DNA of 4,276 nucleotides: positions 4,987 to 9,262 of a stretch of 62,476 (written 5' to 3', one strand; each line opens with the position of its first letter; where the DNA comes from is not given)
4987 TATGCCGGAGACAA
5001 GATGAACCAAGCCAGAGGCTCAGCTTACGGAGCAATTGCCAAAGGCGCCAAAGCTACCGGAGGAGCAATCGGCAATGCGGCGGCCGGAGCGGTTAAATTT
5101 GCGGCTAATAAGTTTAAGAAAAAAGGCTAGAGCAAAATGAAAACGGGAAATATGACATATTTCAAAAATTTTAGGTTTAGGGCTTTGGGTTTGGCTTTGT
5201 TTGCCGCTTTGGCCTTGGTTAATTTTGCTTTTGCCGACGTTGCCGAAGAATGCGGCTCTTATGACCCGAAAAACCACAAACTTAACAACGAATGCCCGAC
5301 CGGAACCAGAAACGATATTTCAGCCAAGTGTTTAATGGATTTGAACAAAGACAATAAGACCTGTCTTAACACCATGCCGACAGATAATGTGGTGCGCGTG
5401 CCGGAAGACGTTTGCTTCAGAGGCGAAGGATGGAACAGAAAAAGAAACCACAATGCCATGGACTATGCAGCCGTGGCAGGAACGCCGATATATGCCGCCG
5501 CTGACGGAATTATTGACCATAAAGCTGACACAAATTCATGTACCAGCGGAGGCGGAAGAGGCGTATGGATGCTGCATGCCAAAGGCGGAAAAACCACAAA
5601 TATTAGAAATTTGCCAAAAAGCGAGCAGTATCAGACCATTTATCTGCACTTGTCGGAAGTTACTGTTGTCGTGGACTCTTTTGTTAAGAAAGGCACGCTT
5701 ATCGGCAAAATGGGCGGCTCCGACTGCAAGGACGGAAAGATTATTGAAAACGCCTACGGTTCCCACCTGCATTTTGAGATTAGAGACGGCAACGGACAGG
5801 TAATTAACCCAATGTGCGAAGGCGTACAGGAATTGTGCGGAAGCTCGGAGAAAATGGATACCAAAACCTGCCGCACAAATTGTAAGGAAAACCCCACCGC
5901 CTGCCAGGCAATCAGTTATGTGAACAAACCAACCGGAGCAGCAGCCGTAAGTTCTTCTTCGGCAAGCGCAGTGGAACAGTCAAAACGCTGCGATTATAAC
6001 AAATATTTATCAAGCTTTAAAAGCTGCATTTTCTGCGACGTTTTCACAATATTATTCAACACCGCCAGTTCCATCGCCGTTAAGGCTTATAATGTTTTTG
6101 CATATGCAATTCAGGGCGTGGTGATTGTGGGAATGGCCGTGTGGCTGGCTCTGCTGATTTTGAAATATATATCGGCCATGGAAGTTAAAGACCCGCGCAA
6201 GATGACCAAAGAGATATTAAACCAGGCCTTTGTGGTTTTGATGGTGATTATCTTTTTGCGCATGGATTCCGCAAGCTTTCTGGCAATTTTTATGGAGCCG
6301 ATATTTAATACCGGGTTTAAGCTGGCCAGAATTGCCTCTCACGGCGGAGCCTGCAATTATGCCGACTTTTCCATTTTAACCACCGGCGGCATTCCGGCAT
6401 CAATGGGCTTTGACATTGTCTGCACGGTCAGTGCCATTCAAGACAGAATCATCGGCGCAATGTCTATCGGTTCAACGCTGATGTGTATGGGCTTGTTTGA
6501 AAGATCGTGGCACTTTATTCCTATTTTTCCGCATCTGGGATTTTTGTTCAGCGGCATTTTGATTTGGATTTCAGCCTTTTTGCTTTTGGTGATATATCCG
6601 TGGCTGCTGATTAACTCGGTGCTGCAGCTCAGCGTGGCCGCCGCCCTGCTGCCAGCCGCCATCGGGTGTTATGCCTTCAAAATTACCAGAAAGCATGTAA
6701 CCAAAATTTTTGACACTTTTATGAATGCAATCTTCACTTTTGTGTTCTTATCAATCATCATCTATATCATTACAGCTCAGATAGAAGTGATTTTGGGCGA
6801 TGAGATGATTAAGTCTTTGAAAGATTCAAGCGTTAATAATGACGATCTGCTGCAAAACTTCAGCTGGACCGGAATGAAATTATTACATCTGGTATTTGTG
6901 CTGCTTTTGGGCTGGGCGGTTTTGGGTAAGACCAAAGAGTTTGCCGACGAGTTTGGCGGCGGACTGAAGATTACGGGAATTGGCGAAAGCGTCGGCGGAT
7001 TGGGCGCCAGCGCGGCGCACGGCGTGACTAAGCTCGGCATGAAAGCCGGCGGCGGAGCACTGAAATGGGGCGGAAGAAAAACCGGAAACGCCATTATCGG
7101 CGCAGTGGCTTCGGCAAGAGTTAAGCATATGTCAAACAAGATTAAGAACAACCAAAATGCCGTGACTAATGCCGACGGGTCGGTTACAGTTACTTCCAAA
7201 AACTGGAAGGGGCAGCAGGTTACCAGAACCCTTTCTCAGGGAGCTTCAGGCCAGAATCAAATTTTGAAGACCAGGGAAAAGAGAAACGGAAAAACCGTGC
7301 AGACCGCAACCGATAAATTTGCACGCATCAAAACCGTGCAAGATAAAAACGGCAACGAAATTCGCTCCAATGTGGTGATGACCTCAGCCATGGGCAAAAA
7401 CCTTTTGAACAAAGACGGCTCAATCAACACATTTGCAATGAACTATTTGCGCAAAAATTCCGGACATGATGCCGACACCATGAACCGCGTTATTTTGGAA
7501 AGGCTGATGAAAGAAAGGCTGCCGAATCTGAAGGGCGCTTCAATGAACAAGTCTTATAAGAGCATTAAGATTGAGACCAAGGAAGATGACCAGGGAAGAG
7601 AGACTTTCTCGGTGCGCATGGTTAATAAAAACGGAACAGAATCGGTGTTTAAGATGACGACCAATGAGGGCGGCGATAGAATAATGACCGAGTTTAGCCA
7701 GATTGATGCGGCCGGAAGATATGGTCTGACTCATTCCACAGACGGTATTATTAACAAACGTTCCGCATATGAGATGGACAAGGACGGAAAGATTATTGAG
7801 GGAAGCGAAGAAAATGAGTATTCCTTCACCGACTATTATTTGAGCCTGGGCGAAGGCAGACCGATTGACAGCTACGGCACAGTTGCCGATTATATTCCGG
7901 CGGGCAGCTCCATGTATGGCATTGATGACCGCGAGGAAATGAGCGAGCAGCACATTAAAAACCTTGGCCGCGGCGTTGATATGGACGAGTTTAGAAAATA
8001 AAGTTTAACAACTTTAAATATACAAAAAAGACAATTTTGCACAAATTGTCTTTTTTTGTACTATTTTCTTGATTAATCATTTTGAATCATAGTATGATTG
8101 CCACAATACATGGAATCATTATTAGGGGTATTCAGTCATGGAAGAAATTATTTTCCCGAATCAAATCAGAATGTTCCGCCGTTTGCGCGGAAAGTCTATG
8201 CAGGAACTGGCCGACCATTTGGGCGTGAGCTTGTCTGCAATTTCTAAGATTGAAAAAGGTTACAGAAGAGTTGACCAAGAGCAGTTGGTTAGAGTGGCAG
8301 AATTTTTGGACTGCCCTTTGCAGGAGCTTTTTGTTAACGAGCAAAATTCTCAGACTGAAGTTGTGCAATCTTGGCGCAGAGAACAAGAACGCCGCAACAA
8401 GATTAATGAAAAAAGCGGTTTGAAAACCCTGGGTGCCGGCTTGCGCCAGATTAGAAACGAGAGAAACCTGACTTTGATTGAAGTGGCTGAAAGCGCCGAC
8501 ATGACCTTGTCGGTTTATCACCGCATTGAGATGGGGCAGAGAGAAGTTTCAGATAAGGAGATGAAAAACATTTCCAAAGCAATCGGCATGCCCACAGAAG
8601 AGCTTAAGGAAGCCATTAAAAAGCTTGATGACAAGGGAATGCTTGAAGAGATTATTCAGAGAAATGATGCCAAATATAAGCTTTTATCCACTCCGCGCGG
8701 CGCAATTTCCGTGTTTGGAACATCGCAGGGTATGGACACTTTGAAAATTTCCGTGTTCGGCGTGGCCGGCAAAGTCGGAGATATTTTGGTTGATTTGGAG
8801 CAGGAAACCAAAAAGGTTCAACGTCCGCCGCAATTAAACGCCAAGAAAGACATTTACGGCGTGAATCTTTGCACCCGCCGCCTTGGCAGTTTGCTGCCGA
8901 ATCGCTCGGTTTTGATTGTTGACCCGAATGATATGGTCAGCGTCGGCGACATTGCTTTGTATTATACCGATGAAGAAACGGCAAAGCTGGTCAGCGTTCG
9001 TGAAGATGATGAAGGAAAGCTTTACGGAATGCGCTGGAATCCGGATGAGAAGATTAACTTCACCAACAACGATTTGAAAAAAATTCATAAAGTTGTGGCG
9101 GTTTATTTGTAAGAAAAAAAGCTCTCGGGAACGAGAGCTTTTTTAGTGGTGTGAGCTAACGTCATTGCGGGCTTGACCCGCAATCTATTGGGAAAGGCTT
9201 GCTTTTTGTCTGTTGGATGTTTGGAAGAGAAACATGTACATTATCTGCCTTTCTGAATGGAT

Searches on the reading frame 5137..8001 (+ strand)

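Call 4: search_protein_families(library=pfam, proteins=[window:5137-8001:+], max_evalue=0.01)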
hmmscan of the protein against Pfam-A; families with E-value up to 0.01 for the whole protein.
window:5137-8001:+ (954 aa): 2 families
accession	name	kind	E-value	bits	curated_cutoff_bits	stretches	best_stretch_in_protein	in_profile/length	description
PF01551.29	Peptidase_M23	-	3.2e-17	62.9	28.7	1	104-225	2-96/96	Peptidase family M23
PF04610.19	TrbL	-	0.0088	16.3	25.9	1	386-564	21-190/215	TrbL/VirB6 plasmid conjugal transfer protein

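Call 97: search_protein_families(library=ncbifam, proteins=[window:5137-8001:+], max_evalue=0.05)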
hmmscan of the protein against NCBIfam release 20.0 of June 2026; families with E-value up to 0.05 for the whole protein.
window:5137-8001:+ (954 aa): 6 families
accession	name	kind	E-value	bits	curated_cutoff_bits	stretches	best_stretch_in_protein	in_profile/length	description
NF053824.1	PdgNdpepShyC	equivalog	1.1e-08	34.4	700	1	101-215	292-380/429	peptidoglycan DD-endopeptidase ShyC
NF053738.1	S2SprSpoIIQBc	equivalog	3.3e-06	26.9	250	1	162-226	163-220/232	stage II sporulation protein SpoIIQ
NF052336.1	PdgHdaseHSB100310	equivalog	1.1e-05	24.9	500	1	102-220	54-146/316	peptidoglycan hydrolase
NF053825.1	PdgNdpepShyA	equivalog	1.1e-05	24.4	700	1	102-227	293-391/425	peptidoglycan DD-endopeptidase ShyA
NF052530.1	Heli_ShapePgp3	exception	1.9e-05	23.9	300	1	104-226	166-261/270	peptidoglycan metallopeptidase Pgp3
NF008652.0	PRK11649.1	equivalog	0.00031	19.6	341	1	145-228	335-409/439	murein DD-endopeptidase MepM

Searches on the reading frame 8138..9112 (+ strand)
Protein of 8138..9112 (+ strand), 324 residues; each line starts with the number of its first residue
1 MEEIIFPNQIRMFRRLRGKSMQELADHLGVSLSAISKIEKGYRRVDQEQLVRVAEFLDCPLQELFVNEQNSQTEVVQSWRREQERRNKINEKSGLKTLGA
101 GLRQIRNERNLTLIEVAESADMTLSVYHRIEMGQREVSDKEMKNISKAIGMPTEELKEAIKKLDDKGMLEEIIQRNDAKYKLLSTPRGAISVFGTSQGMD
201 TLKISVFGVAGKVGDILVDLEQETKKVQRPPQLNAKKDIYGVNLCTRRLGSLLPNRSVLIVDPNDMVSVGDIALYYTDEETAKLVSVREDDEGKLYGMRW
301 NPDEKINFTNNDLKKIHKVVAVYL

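Call 5: search_protein_families(library=pfam, proteins=[window:8138-9112:+], max_evalue=0.001)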
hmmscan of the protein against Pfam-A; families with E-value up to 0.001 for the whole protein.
window:8138-9112:+ (324 aa): 8 families
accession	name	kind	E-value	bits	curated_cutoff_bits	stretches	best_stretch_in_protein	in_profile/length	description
PF01381.28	HTH_3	-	6.2e-28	97.1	23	2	10-64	1-55/55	Helix-turn-helix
PF13560.12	HTH_31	-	2.5e-18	66.6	27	2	9-63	5-60/64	Helix-turn-helix domain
PF12844.13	HTH_19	-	2.6e-14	53.3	30.2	2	10-65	4-59/64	Helix-turn-helix domain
PF13443.12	HTH_26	-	1.4e-09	38.5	22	1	10-66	2-59/63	Cro/C1-type HTH DNA-binding domain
PF04545.22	Sigma70_r4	-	2.1e-05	24.4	24.1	0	14-40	16-42/50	Sigma-70, region 4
PF07022.19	Phage_CI_repr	-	3.2e-05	24.6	22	1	11-69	5-62/65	Bacteriophage CI repressor helix-turn-helix domain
PF13413.12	HTH_25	-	5.1e-05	23.5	24.6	0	11-41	3-33/62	Helix-turn-helix domain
PF13412.12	HTH_24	-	0.00022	21.2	21.9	0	20-37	19-36/48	Winged helix-turn-helix DNA-binding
